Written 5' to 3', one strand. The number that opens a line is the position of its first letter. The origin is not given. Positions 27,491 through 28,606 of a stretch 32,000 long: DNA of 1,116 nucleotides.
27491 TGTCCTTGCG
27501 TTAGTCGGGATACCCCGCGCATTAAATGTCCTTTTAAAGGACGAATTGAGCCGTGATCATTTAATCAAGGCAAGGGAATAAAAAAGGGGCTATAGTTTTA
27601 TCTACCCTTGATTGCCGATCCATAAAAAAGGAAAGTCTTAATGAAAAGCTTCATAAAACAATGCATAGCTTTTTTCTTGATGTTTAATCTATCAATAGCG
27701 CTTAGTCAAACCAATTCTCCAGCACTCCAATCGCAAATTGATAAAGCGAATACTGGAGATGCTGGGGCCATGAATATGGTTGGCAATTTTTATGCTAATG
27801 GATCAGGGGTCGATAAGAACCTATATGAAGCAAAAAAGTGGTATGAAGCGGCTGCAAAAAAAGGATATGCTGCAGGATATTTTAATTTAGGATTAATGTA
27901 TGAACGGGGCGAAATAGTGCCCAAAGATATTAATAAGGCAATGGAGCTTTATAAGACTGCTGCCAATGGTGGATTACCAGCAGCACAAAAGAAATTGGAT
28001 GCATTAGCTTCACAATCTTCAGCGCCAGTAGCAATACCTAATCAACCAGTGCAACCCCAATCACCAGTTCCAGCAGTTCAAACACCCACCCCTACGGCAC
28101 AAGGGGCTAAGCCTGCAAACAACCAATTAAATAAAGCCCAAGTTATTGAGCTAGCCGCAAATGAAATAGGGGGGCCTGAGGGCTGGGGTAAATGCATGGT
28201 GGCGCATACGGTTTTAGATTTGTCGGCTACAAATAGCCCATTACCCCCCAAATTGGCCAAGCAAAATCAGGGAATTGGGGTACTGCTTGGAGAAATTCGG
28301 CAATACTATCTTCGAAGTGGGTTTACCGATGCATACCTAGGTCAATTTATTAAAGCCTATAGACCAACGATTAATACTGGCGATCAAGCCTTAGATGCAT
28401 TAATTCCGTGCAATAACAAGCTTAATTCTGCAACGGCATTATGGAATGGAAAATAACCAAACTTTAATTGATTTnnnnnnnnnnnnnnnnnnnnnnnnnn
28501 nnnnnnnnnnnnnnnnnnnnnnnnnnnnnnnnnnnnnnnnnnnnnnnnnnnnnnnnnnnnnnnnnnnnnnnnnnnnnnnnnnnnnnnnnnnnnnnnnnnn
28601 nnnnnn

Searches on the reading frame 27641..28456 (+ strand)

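Call 26: search_protein_families(library=pfam, proteins=[window:27641-28456:+], max_evalue=0.001)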
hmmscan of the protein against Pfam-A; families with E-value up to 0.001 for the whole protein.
window:27641-28456:+ (271 aa): 1 family
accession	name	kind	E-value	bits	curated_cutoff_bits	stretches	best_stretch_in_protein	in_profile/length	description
PF08238.18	Sel1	-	7.6e-17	61.5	30.7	2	78-111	2-35/36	Sel1 repeat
